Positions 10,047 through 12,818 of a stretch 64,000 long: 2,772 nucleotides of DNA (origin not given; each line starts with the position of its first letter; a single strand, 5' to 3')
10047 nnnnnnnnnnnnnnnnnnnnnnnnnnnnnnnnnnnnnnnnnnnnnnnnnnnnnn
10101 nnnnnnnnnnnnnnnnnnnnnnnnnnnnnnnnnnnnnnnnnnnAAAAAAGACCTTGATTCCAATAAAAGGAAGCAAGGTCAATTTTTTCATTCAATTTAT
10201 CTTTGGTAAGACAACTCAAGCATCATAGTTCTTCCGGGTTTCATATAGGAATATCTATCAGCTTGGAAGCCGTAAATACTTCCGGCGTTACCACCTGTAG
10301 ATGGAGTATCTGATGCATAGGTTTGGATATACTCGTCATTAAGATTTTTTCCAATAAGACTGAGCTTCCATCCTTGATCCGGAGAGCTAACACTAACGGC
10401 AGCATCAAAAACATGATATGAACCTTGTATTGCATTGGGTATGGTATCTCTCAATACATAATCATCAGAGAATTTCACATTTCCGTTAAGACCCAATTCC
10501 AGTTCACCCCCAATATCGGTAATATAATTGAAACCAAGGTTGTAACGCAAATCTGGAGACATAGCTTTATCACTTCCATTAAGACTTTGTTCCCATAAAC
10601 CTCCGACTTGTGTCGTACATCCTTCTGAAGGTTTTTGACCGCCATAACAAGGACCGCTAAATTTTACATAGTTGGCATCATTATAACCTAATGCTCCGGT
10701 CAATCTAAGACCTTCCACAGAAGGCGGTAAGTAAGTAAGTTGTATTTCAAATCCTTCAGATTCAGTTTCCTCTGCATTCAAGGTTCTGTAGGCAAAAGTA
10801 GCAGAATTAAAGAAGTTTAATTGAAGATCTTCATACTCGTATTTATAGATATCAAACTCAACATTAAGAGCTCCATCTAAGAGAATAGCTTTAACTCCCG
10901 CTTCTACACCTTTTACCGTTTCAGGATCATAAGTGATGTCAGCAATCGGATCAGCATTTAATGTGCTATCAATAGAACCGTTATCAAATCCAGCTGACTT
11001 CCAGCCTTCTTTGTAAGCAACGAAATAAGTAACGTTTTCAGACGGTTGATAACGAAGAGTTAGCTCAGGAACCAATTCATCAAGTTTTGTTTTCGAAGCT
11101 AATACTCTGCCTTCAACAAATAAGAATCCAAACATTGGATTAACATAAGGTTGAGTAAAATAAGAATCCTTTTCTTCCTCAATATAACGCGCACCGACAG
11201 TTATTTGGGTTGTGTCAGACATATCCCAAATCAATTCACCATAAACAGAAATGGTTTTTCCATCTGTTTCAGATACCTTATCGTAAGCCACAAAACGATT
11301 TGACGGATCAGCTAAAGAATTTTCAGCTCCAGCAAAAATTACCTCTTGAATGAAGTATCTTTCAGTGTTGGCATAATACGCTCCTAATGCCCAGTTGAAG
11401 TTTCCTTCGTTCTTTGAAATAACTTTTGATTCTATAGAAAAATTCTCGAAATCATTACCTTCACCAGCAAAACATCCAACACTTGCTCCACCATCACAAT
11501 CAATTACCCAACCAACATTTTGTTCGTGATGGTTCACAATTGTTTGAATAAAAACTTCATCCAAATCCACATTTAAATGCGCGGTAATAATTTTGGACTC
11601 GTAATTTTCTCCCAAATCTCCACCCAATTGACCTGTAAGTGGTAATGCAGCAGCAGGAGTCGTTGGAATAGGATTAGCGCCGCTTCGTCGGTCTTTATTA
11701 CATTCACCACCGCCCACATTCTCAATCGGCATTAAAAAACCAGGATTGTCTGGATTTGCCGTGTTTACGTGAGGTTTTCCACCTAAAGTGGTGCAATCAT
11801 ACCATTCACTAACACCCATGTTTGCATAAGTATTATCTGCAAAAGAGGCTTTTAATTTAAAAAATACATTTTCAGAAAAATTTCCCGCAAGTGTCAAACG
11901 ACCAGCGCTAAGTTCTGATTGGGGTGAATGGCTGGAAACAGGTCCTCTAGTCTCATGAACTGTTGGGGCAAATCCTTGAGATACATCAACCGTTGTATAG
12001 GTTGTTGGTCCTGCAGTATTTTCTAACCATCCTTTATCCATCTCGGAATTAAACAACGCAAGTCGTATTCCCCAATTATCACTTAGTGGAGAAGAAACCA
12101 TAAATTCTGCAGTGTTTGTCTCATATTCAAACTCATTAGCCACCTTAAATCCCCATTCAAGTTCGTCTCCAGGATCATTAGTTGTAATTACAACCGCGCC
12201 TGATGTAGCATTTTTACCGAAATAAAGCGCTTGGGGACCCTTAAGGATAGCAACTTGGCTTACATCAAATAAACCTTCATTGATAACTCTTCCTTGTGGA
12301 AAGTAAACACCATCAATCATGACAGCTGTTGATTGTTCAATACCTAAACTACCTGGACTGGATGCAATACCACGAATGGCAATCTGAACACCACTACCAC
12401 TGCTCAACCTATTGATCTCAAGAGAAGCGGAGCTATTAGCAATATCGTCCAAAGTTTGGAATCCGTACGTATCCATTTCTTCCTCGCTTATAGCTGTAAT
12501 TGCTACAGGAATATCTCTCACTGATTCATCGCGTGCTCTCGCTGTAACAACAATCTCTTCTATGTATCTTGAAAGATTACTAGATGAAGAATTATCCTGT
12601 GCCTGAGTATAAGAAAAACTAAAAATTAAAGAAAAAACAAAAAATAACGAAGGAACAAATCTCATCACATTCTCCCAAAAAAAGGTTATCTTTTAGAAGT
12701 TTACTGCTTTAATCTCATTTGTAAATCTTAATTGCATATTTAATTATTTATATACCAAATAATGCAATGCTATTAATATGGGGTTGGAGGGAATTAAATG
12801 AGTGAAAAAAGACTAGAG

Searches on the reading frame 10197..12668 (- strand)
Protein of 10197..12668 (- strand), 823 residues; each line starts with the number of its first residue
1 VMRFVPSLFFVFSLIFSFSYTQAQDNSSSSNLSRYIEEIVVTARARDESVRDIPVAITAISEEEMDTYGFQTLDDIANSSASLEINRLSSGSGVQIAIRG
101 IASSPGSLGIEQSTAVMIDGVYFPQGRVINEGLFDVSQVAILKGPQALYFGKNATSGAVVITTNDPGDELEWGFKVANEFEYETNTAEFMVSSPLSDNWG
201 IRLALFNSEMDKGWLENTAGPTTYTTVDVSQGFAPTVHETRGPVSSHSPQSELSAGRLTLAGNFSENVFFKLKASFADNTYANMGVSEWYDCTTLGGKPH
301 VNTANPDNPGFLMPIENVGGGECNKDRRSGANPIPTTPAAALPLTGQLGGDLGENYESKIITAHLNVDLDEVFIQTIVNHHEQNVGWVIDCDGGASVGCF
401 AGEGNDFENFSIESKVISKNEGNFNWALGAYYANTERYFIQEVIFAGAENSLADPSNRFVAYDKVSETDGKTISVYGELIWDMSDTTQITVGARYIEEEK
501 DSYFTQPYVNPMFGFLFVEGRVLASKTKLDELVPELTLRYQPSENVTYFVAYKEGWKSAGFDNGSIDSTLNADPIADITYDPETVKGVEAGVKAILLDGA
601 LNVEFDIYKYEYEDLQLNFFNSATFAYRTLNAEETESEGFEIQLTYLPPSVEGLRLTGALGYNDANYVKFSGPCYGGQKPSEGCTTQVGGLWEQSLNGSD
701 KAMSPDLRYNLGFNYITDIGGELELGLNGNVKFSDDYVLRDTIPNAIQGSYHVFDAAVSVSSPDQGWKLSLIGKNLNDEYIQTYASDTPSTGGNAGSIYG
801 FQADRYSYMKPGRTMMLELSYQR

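Call 4: search_protein_families(library=pfam, proteins=[window:10197-12668:-])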
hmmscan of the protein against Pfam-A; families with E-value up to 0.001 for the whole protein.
window:10197-12668:- (823 aa): 2 families
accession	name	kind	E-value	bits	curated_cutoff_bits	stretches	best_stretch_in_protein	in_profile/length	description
PF00593.30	TonB_dep_Rec_b-barrel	-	1.5e-28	101.3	27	1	416-776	115-436/436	TonB dependent receptor-like, beta-barrel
PF07715.20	Plug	-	1.7e-13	51.5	23.9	1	50-158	2-107/107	TonB-dependent Receptor Plug Domain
